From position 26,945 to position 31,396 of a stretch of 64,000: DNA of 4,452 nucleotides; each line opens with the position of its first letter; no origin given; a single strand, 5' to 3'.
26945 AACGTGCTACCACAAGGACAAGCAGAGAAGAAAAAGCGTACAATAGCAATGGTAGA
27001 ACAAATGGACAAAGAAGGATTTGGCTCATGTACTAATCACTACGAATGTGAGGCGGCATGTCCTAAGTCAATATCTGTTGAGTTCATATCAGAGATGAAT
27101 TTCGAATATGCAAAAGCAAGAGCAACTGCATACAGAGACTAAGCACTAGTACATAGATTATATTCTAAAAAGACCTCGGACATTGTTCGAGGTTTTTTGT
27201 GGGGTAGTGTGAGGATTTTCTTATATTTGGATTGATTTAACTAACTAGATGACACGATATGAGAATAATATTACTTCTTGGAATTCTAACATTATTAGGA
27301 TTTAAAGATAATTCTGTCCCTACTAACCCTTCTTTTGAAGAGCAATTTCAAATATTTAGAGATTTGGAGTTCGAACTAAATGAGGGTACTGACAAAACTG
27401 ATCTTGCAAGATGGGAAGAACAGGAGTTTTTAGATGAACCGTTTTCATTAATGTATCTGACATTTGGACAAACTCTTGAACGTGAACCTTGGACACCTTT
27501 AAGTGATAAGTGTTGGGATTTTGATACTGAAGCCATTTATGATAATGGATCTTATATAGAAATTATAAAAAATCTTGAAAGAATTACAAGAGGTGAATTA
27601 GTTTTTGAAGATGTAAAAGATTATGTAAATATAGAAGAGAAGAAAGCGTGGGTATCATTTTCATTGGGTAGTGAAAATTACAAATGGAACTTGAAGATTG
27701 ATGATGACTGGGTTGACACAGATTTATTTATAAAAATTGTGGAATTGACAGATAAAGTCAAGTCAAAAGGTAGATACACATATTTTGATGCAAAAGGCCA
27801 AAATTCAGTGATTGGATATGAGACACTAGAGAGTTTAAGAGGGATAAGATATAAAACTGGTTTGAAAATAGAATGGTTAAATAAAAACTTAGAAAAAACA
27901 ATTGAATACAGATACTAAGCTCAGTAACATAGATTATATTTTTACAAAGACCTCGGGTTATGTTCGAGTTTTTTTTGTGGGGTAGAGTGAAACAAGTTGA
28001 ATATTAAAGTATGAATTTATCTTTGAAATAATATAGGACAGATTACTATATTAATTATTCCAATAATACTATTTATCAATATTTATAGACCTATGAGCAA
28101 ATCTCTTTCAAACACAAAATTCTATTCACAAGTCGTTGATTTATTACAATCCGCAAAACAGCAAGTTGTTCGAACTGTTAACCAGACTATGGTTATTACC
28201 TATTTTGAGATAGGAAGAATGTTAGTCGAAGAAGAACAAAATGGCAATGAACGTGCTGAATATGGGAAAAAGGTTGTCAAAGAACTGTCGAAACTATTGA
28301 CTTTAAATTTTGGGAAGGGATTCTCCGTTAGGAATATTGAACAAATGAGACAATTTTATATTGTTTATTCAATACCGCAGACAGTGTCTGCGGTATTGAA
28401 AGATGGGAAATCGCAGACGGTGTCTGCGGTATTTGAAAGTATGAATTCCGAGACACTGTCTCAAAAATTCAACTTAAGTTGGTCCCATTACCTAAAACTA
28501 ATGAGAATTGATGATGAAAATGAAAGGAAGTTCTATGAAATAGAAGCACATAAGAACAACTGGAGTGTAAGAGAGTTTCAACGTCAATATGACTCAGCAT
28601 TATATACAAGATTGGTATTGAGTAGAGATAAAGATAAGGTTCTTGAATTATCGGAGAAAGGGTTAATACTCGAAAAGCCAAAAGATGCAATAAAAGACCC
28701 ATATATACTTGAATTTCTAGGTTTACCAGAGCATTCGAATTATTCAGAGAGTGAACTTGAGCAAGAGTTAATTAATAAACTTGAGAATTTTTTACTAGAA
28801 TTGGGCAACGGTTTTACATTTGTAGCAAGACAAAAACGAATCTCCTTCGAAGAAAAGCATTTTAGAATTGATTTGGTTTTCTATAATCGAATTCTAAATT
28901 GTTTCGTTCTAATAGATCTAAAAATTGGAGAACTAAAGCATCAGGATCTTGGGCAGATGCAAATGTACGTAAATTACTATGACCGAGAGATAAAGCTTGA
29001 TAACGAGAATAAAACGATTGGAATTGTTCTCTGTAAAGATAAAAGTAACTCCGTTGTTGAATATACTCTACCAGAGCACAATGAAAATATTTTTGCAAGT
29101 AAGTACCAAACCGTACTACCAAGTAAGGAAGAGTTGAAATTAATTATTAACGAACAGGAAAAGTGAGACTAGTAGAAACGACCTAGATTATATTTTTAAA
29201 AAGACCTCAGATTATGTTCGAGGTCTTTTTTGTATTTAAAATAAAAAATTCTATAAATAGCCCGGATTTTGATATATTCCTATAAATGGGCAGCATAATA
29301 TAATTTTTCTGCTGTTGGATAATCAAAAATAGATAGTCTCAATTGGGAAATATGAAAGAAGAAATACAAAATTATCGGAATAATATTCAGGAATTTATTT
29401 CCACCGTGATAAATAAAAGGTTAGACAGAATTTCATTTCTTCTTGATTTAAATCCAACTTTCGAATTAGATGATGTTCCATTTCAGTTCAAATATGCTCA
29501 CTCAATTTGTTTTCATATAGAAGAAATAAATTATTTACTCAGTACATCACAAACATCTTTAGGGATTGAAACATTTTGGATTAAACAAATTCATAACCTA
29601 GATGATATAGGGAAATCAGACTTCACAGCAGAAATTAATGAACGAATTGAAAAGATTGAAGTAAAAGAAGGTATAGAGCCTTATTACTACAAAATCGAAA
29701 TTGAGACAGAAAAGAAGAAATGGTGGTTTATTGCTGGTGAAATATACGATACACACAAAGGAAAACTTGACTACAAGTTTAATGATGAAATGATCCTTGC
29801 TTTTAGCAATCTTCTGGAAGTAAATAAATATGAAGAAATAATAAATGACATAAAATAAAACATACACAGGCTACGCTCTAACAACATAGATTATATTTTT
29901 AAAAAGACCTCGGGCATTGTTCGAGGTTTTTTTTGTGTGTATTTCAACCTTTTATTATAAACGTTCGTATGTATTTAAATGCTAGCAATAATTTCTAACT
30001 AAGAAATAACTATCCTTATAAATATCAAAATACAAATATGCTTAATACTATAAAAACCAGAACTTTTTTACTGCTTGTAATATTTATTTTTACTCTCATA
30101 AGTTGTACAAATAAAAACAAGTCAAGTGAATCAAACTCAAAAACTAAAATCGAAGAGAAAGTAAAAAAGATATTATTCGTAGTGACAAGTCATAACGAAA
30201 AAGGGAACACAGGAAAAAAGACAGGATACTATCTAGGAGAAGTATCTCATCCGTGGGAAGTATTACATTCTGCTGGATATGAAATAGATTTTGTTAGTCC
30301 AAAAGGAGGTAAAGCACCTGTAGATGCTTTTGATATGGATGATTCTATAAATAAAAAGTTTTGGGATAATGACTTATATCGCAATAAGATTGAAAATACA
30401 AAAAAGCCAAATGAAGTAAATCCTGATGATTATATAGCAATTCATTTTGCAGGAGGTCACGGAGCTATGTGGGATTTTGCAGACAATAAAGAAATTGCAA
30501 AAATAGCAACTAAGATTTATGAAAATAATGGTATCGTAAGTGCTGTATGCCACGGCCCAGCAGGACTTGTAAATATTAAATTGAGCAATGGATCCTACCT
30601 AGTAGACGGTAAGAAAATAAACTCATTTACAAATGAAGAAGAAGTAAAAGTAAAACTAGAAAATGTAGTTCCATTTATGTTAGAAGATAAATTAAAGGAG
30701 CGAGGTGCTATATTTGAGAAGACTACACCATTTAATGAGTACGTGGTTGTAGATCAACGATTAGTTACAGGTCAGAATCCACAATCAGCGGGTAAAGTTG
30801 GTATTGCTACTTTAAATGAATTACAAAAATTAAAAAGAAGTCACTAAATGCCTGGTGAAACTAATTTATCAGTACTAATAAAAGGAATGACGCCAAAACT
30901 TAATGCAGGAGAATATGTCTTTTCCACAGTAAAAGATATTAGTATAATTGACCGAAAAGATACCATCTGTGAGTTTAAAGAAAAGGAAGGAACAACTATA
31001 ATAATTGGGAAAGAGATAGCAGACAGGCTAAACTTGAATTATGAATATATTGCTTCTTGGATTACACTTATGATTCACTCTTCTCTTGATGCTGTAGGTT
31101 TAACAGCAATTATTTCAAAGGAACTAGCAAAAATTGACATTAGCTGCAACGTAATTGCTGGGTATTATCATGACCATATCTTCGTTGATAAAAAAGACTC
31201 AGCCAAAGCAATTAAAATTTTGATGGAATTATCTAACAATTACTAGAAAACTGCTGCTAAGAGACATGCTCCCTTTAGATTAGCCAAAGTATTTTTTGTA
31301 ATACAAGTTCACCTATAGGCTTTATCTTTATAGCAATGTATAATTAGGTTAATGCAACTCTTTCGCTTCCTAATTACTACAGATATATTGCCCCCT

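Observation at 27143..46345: Integron-like cassette array without a visible integrase, built from a repeated terminator-promoter junction module between sdhB and a TRIC-family gene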

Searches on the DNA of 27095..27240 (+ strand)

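Call 76: search_dna_similar(query=window:27095-27240:+, collection=plasmids, mode=distant, max_rows=8)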
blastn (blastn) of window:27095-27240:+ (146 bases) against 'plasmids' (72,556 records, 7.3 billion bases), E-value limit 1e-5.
No match.

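Call 77: search_dna_similar(query=window:27095-27240:+, collection=phages, mode=distant, max_rows=8)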
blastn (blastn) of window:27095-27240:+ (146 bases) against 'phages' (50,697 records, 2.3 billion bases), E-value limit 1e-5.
No match.

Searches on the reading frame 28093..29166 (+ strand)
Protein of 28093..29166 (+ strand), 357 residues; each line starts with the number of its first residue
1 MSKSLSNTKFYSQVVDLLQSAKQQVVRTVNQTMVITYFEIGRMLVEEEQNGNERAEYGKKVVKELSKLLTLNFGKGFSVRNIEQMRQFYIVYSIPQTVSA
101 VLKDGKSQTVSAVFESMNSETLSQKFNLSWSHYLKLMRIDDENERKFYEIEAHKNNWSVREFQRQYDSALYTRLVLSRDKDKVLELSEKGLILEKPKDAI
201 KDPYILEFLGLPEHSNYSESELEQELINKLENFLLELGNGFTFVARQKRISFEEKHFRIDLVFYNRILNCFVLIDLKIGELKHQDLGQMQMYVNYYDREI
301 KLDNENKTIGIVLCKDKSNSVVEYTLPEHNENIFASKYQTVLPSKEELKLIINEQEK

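Call 7: search_protein_families(library=pfam, proteins=[window:28093-29166:+], max_evalue=0.01)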
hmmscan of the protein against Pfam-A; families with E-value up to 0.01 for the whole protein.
window:28093-29166:+ (357 aa): 3 families
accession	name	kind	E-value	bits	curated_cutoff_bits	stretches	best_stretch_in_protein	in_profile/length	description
PF06250.17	YhcG_C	-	2e-60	203.6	32.5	1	198-347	2-151/157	YhcG PDDEXK nuclease domain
PF17761.7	DUF1016_N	-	3.4e-42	144.2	32.8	1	14-173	2-137/137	DUF1016 N-terminal domain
PF13588.12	HSDR_N_2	-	0.0016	18.9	25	1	244-298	24-80/110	Type I restriction enzyme R protein N terminus (HSDR_N)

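Call 57: search_protein_families(library=padloc, proteins=[window:28093-29166:+], max_evalue=0.001)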
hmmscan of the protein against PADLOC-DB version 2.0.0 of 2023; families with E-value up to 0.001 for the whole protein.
window:28093-29166:+ (357 aa): 32 families (the best 25 are shown)
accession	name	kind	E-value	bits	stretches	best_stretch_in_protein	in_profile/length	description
PDLC04807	PDC-S02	-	2e-143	475.9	1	5-355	11-338/351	-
PDLC04803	PDC-S02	-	7.9e-100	331.9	1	72-356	5-258/269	-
PDLC04820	PDC-S02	-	1.4e-87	291.9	1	8-349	27-313/332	-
PDLC04795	PDC-S02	-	5.7e-85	283.6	1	6-354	23-342/357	-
PDLC04810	PDC-S02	-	1.3e-83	279.2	1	7-350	11-338/355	-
PDLC04827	PDC-S02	-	5.8e-82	272.8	1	5-255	8-232/234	-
PDLC04831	PDC-S02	-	3.3e-81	271.4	1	7-352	11-329/346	-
PDLC04802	PDC-S02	-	2.8e-75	250.1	2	6-172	8-154/171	-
PDLC04822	PDC-S02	-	1.5e-71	239.4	1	5-323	8-293/294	-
PDLC04823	PDC-S02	-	2.7e-65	217.3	2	119-199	23-103/175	-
PDLC04812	PDC-S02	-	3.5e-51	171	1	4-172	5-147/151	-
PDLC04813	PDC-S02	-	1.5e-50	169.5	1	197-354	5-160/175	-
PDLC04797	PDC-S02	-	6.8e-42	140.5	1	6-149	4-121/126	-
PDLC01464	PD_DExK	-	2.8e-40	135.6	1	130-275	1-126/126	"CAS-I,CAS-II,CAS-III,CAS-IV,CAS-V,CAS-VI; associated"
PDLC04817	PDC-S02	-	1.2e-36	124.7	3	124-228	101-206/286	-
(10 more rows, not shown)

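Call 85: find_encoding_contigs(protein=window:28093-29166:+, flank=6000, max_places=8)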
Protein window:28093-29166:+ (357 aa): 3 contigs read that carry it; 1 place shown.
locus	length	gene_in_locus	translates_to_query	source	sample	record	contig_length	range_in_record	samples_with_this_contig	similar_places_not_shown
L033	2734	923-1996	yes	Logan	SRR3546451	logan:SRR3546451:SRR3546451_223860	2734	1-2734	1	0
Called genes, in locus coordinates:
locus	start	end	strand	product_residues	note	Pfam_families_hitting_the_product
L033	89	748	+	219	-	-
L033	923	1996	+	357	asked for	PF17761:DUF1016_N, PF06250:YhcG_C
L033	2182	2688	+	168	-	-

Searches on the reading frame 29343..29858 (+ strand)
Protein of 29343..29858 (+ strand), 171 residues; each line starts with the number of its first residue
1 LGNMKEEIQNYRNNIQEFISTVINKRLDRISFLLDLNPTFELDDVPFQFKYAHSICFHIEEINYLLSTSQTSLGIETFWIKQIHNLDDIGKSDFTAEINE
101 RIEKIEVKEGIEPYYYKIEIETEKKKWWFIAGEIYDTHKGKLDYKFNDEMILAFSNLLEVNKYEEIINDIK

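Call 7: search_protein_families(library=pfam, proteins=[window:29343-29858:+], max_evalue=0.01)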
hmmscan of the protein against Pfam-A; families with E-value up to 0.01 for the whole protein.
window:29343-29858:+ (171 aa): 1 family
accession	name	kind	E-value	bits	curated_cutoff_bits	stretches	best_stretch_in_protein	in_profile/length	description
PF01051.27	Rep3_N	-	0.0066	17.3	22.4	0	79-157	43-113/141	Initiator Replication protein, WH1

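Call 57: search_protein_families(library=padloc, proteins=[window:29343-29858:+], max_evalue=0.001)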
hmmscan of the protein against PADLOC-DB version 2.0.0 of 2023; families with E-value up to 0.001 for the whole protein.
window:29343-29858:+ (171 aa): 0 families

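Call 70: search_protein_families(library=ncbifam, proteins=[window:29343-29858:+], max_evalue=0.01)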
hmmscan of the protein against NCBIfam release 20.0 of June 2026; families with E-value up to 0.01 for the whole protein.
window:29343-29858:+ (171 aa): 0 families

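Call 84: find_encoding_contigs(protein=window:29352-29858:+, flank=6000, max_places=8)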
Protein window:29352-29858:+ (168 aa): 3 contigs read that carry it; 1 place shown.
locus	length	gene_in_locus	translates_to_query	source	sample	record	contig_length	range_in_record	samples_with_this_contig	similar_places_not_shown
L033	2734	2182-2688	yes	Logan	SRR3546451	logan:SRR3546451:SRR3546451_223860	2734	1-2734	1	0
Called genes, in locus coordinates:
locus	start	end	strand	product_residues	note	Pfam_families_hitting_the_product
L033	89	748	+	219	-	-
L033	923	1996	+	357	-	PF17761:DUF1016_N, PF06250:YhcG_C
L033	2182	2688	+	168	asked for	-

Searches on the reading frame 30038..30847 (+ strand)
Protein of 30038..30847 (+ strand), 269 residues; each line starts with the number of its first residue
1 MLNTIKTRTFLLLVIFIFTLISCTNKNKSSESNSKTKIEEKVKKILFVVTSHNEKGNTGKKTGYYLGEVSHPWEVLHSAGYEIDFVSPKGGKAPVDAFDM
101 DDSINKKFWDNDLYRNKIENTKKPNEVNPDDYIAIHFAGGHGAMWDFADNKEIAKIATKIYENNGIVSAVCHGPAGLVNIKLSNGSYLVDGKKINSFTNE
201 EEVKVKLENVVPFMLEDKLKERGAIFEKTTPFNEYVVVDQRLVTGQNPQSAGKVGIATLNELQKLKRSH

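Call 7: search_protein_families(library=pfam, proteins=[window:30038-30847:+], max_evalue=0.01)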
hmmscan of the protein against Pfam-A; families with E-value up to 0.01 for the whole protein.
window:30038-30847:+ (269 aa): 2 families
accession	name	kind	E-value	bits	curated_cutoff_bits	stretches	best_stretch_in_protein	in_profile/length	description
PF01965.30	DJ-1_PfpI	-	5.4e-15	56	26.6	1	68-252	15-156/165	DJ-1/PfpI family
PF17124.11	ThiJ_like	-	4.3e-06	27.1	30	1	62-108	4-49/186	ThiJ/PfpI family-like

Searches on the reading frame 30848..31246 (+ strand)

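Call 7: search_protein_families(library=pfam, proteins=[window:30848-31246:+], max_evalue=0.01)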
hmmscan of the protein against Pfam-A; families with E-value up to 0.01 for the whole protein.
window:30848-31246:+ (132 aa): 2 families
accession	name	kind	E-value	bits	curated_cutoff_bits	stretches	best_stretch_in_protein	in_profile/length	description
PF10000.15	ACT_3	-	7e-22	77.6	25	1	2-69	1-69/70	ACT domain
PF13840.12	ACT_7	-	1.1e-11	44.8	27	1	70-125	5-63/65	ACT domain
